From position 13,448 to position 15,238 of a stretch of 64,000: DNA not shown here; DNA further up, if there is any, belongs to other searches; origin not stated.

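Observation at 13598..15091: AT-rich 497-aa orphan gene wedged between uvrB and a GC-rich repeat cluster: candidate horizontally acquired nuclease/defence protein of unknown family.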

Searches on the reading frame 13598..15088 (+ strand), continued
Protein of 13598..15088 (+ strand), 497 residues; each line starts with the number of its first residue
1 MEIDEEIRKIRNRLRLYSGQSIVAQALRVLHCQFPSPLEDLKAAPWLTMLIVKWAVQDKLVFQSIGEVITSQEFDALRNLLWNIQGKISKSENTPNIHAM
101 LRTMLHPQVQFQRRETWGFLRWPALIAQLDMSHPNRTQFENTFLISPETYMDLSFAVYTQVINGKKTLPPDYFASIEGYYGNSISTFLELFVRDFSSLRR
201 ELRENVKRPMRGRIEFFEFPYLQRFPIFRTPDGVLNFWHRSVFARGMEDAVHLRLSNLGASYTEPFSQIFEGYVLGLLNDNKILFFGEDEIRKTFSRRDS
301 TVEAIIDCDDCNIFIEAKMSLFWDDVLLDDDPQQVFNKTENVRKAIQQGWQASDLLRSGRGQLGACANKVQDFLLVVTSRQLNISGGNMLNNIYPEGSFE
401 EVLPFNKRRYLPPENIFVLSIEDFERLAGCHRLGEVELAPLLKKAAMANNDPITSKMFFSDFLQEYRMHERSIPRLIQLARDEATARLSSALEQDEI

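Call 37: fold_search(model_id=the predicted structure, library=pdb)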
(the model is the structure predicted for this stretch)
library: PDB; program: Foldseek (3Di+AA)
matches with E <= 10: 140; with E <= 0.001: 1
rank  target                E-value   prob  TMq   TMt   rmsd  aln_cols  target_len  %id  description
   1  9wuf                  6.5e-04  1.00  0.30  0.16  12.0       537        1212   11  Cryo-EM structure of Upx (released 2026-02-11)
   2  6qnz_B                2.4e-02  0.72  0.16  0.14  21.5       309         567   12  Crystal structure of the site-specific DNA nickase N.BspD6I E418A Mutant (released 2020-03-04)
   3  5lhc_A                3.0e-02  0.57  0.16  0.14  20.9       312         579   11  The structure of D456A mutant of Nt.BspD6I nicking endonuclease at 0.24 nm resolution . (released 2017-08-16)
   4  5liq_B                4.7e-02  0.35  0.17  0.15  23.1       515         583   10  The structure of C160S,C508S,C578S mutant of Nt.BspD6I nicking endonuclease at 0.185 nm resolution . (released 2017-08-02)
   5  6qnz_A                5.7e-02  0.20  0.17  0.15  22.6       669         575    9  Crystal structure of the site-specific DNA nickase N.BspD6I E418A Mutant (released 2020-03-04)
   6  2ewf                  6.2e-02  0.66  0.17  0.15  21.4       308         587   11  Crystal structure of the site-specific DNA nickase N.BspD6I (released 2006-11-21)
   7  5liz                  8.9e-02  0.38  0.15  0.13  21.0       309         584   13  The structure of Nt.BspD6I nicking endonuclease with all cysteines mutated by serine residues at 0.19 nm resolution . (released 2017-08-02)
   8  5liq_A                1.2e-01  0.33  0.14  0.12  20.8       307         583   13  The structure of C160S,C508S,C578S mutant of Nt.BspD6I nicking endonuclease at 0.185 nm resolution . (released 2017-08-02)
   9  5lhc_B                1.4e-01  0.38  0.16  0.14  20.2       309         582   11  The structure of D456A mutant of Nt.BspD6I nicking endonuclease at 0.24 nm resolution . (released 2017-08-16)
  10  8z4i_B                1.5e-01  0.60  0.18  0.22  14.3       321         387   10  crystal structure of Cdn1 in complex with cA3 (released 2026-02-04)
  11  2p14                  1.5e-01  0.98  0.22  0.50   6.8       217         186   10  Crystal structure of small subunit (R.BspD6I2) of the heterodimeric restriction endonuclease R.BspD6I (released 2008-03-11)
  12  9hny_DI               2.6e-01  0.08  0.12  0.15  21.7       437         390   10  Mitoribosomal small subunit in complex with Mettl15 and Mettl17 (released 2025-03-26)
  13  4urv_S                7.6e-01  0.06  0.09  0.09  21.1       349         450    9  The crystal structure of H-Ras and SOS in complex with ligands (released 2015-03-04)
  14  8ps5_A                8.3e-01  0.16  0.16  0.18  18.4       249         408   14  Escherichia coli SduA complex bound to DNA (released 2025-01-22)
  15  6hiw_DI               1.0e+00  0.06  0.13  0.15  22.2       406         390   10  Cryo-EM structure of the Trypanosoma brucei mitochondrial ribosome - This entry contains the complete small mitoribos (released 2018-09-26)
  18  8ibz_C                1.6e+00  0.09  0.18  0.12  22.3       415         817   12  Structure of R2 with 5'ORF and 3'UTR (released 2023-09-20)
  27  7vsr_M                3.0e+00  0.06  0.16  0.24  16.9       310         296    9  Structure of McrBC (stalkless mutant) (released 2023-02-15)
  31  8gh6_A                3.3e+00  0.08  0.17  0.10  16.1       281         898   10  Bombyx mori R2 retrotransposon initiating target-primed reverse transcription (released 2023-04-05)
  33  8g01_A                3.3e+00  0.04  0.10  0.13  20.6       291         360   11  YES Complex - E. coli MraY, Protein E ID21, E. coli SlyD (released 2023-07-26)
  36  8j7y_A                3.5e+00  0.02  0.10  0.14  23.4       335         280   10  Cryo-EM structure of hZnT7DeltaHis-loop-Fab complex in zinc-bound state, determined in outward-facing conformation (released 2023-09-20)
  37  8j7w_B                3.5e+00  0.01  0.08  0.11  24.5       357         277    7  Cryo-EM structure of hZnT7-Fab complex in zinc state 2, determined in heterogeneous conformations- one subunit in an i (released 2023-09-20)
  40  8j7v_A                3.6e+00  0.02  0.10  0.15  21.8       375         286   11  Cryo-EM structure of hZnT7-Fab complex in zinc-unbound state, determined in heterogeneous conformations- one subunit i (released 2023-09-20)
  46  8j7t_A                4.0e+00  0.01  0.08  0.12  24.1       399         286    6  Cryo-EM structure of hZnT7-Fab complex in zinc-unbound state, determined in outward-facing conformation (released 2023-09-20)
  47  8j7w_A                4.2e+00  0.01  0.09  0.14  22.3       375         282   12  Cryo-EM structure of hZnT7-Fab complex in zinc state 2, determined in heterogeneous conformations- one subunit in an i (released 2023-09-20)
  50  8be6_S                4.5e+00  0.03  0.09  0.11  22.0       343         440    9  Crystal structure of SOS1-HRas-peptidomimetic2 (released 2023-04-26)
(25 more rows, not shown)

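Call 42: search_dna_similar(query=window:13598-15088:+, collection=plasmids, mode=protein, max_rows=25, rows=spread)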
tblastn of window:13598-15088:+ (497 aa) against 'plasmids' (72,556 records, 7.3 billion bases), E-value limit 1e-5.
Records with a match: 1; places in all: 1; records where one place covers at least 80% of the query: 1.
Best place of each record, by identity: <60% 1.
By first word of the organism name: Nitrosomonas 1.
By predicted mobility (MOB-suite, as given by PLSDB): conjugative 1.
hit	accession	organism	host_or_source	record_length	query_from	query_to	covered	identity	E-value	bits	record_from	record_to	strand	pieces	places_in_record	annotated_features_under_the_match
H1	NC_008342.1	Nitrosomonas eutropha C91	-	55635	10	487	96%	32.7%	1e-71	254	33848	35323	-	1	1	hypothetical protein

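Call 43: get_annotated_region(hit=H1, flank=8000)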
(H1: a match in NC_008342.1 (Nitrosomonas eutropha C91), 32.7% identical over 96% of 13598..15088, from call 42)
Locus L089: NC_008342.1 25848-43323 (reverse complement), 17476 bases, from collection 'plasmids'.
description: Nitrosomonas eutropha C91 plasmid p2, complete sequence
organism: Nitrosomonas eutropha C91 (NCBI taxid 335283)
taxonomy: Bacteria; Pseudomonadota; Betaproteobacteria; Nitrosomonadales; Nitrosomonadaceae; Nitrosomonas; Nitrosomonas eutropha; Nitrosomonas eutropha C91
host: -; source: -; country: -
typing (MOB-suite, as given by PLSDB): conjugative; replicon rep_cluster_297; relaxase MOBP; mating-pair formation MPF_T
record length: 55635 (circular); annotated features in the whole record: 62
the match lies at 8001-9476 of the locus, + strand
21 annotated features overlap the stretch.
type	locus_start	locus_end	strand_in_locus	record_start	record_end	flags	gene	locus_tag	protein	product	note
CDS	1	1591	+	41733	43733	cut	-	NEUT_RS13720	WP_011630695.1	type IV secretory system conjugative DNA transfer family protein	-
CDS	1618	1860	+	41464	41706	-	-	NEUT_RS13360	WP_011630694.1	hypothetical protein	-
CDS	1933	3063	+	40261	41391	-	-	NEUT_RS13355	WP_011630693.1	hypothetical protein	-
CDS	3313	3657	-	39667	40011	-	-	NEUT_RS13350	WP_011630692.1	hypothetical protein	-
CDS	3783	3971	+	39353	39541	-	-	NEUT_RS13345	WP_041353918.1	hypothetical protein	-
CDS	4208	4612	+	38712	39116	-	umuD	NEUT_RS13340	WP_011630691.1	translesion error-prone DNA polymerase V autoproteolytic subunit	-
CDS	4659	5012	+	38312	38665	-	-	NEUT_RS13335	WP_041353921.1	hypothetical protein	-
CDS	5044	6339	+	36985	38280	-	-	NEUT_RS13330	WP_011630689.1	Y-family DNA polymerase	-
CDS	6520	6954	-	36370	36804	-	-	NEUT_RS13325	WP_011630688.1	hypothetical protein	-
CDS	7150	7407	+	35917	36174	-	-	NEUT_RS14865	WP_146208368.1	hypothetical protein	-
CDS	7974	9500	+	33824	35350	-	-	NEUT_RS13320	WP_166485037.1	hypothetical protein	-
CDS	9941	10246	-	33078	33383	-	-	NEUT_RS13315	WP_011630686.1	hypothetical protein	-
CDS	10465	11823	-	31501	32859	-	-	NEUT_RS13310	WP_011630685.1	hypothetical protein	-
CDS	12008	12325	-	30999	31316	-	parC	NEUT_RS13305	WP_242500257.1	ParC family partition-associated protein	-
CDS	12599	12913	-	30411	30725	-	-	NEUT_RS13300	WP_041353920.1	HigA family addiction module antitoxin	-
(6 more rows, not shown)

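Call 52: search_protein_families(library=pfam, proteins=[L086:1924-2517:-, L081:816-1778:+], max_evalue=0.01)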
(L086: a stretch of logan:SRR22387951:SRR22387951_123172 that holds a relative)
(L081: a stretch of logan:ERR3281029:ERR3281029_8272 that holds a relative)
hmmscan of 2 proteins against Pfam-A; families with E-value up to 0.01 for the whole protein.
L086:1924-2517:- (197 aa): 1 family
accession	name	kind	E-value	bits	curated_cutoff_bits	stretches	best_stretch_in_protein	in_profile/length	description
PF01063.24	Aminotran_4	-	8.9e-34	117.7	28.5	1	1-172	57-223/223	Amino-transferase class IV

L081:816-1778:+ (321 aa): 1 family
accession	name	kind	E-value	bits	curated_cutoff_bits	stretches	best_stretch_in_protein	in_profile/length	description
PF01699.29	Na_Ca_ex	-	2.7e-57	193.4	24.9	2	178-316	5-150/151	Sodium/calcium exchanger protein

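Call 61: search_protein_families(library=ncbifam, proteins=[L089:7974-9497:+, P0004, P0002, P0011, P0120], max_evalue=0.001)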
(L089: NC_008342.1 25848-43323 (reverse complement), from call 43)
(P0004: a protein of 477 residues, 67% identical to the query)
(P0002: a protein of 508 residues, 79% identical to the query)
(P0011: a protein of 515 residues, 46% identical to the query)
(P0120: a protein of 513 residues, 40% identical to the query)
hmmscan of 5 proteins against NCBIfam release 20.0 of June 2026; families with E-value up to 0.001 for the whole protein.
L089:7974-9497:+ (508 aa): 1 family
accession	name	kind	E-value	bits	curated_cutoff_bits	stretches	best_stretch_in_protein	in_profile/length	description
NF047931.1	antiphage_GapS1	subfamily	2.9e-134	448.4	320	1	10-476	1-454/455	GapS1 family protein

P0004 (477 aa): 1 family
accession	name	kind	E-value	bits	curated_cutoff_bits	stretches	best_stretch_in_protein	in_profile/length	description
NF047931.1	antiphage_GapS1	subfamily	1.4e-113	380.2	320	1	2-442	12-454/455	GapS1 family protein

P0002 (508 aa): 1 family
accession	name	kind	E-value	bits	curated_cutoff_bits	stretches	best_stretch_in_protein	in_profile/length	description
NF047931.1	antiphage_GapS1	subfamily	5.4e-115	384.8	320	1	11-461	2-454/455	GapS1 family protein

P0011 (515 aa): 1 family
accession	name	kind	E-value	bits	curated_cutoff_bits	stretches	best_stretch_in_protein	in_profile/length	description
NF047931.1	antiphage_GapS1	subfamily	1.5e-121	406.5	320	1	34-482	3-454/455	GapS1 family protein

P0120 (513 aa): 1 family
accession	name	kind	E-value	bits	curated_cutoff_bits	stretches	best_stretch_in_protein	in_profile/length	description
NF047931.1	antiphage_GapS1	subfamily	1.9e-104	350.1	320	1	31-480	1-453/455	GapS1 family protein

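Call 74: search_protein_representatives(alignment_id=A1)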
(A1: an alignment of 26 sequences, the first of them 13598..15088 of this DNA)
Query: 26 sequences, 505 profile positions. Proteins with E-value up to 0.001 (for the whole library): 1125; up to 1e-10: 810; up to 1e-30: 376. The best 150 are listed.
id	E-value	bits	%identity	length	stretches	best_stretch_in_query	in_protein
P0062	3.4e-215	731.7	-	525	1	8-501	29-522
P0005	1.5e-214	729.6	-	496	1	11-501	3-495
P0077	3.2e-210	715.3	-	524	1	3-502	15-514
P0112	7.7e-206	700.9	-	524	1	7-501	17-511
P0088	4.7e-204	695.0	-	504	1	7-501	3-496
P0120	3.8e-198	675.5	-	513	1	6-501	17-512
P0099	1.0e-196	670.8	-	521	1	7-502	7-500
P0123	4.1e-184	629.2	-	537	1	8-502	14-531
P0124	1.0e-176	604.7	-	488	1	14-499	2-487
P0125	3.4e-176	603.1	-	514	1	10-501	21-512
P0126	1.0e-175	601.4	-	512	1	7-500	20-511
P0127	1.4e-161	554.9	-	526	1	11-500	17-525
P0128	8.7e-156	535.7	-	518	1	9-502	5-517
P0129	1.4e-155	535.0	-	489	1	24-500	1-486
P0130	4.0e-154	530.3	-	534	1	9-503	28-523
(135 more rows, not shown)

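Call 86: search_solved_structures(query=A2, max_evalue=10, show_alignments=2)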
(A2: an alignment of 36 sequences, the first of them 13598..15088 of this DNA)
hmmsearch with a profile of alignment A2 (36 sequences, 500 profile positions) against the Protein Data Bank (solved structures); distinct sequences matched with E-value up to 10: 2.
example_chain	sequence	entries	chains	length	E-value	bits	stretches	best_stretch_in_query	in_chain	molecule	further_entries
4ug1_A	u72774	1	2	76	0.18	13.7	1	169-227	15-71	CELL CYCLE PROTEIN GPSB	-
3ica_A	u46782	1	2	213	0.31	12.8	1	238-296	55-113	Phenylalanyl-tRNA synthetase beta chain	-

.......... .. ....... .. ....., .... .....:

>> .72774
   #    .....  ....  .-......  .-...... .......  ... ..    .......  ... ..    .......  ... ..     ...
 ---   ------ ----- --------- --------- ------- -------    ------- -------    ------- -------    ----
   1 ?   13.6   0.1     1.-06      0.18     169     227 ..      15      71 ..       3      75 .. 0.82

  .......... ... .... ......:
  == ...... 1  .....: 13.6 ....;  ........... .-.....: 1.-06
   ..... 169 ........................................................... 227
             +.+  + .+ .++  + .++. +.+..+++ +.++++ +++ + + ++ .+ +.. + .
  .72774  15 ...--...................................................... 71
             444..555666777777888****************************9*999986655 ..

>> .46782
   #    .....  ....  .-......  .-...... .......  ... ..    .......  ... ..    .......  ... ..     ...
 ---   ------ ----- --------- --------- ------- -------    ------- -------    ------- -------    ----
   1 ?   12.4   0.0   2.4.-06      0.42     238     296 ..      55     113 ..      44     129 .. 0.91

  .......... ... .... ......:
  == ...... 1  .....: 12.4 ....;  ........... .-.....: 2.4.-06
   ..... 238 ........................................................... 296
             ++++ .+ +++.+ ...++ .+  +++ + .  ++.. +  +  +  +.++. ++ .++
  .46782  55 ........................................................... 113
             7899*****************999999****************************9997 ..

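Call 87: find_encoding_contigs(protein=P0055, flank=7000, max_places=2)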
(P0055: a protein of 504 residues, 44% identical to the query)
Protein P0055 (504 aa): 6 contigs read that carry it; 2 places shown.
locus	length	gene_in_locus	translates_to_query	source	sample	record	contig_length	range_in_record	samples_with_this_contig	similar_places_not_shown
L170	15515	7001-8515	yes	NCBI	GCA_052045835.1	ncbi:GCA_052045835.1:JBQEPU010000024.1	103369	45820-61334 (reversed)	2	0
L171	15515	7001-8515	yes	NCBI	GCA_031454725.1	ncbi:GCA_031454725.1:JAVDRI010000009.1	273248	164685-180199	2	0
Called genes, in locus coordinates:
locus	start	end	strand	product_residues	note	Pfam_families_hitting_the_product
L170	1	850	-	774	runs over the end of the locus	PF00521:DNA_topoisoIV, PF03989:DNA_gyraseA_C (faint)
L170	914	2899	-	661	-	PF02518:HATPase_c, PF00204:DNA_gyraseB, PF01751:Toprim, PF00986:DNA_gyraseB_C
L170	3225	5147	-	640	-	PF00005:ABC_tran, PF00006:ATP-synt_ab (faint), PF13191:AAA_16 (faint), PF13555:AAA_29 (faint), PF00004:AAA (faint), PF12848:ABC_tran_Xtn, PF00005:ABC_tran, PF16326:ABC_tran_CTD, +3 more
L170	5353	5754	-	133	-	PF14347:DUF4399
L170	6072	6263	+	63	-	PF00301:Rubredoxin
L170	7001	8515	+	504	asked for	-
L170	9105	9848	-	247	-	PF09509:Hypoth_Ymh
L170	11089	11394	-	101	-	-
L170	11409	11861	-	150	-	PF12883:DUF3828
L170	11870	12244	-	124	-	PF05257:CHAP (weak)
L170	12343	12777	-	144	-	-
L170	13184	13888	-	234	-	PF02798:GST_N, PF13409:GST_N_2, PF13417:GST_N_3, PF00043:GST_C, PF13410:GST_C_2 (weak)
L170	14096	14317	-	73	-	-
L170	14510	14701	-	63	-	-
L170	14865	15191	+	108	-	-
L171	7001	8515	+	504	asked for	-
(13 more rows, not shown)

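Call 88: find_encoding_contigs(protein=P0070, flank=7000, max_places=1)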
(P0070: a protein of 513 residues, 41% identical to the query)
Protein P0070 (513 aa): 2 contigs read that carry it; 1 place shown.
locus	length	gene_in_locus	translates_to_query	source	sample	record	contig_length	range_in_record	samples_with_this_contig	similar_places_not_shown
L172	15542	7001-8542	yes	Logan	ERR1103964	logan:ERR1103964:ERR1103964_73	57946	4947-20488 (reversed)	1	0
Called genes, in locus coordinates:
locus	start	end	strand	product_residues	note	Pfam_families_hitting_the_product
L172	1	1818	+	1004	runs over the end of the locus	PF02037:SAP (weak), PF01555:N6_N4_Mtase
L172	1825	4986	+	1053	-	PF04851:ResIII (weak)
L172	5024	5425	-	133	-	-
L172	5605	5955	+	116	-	PF01068:DNA_ligase_A_M (weak)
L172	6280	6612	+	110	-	-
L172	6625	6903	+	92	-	-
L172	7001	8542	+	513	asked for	-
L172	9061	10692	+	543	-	-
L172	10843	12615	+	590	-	PF03235:GmrSD_N, PF07510:GmrSD_C (faint)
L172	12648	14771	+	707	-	PF03235:GmrSD_N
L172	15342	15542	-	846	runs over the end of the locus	PF13148:DUF3987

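Call 89: find_encoding_contigs(protein=P0037, flank=7000, max_places=1)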
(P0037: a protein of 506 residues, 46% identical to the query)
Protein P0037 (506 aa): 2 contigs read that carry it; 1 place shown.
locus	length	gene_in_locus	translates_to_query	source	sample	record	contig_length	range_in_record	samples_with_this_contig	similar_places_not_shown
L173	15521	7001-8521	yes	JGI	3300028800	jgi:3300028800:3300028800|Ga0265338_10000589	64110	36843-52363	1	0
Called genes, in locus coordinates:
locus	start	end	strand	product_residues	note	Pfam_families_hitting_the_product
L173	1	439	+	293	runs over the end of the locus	PF09669:Phage_pRha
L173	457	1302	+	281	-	-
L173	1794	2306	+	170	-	-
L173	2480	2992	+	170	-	-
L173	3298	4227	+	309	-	PF03372:Exo_endo_phos (weak), PF19580:Exo_endo_phos_3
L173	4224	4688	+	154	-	-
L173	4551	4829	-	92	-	-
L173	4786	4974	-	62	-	-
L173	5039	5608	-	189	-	PF00239:Resolvase, PF02796:HTH_7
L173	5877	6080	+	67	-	-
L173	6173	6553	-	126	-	-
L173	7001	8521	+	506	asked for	-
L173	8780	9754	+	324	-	PF14022:DUF4238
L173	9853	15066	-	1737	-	-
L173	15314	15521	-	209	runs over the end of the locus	-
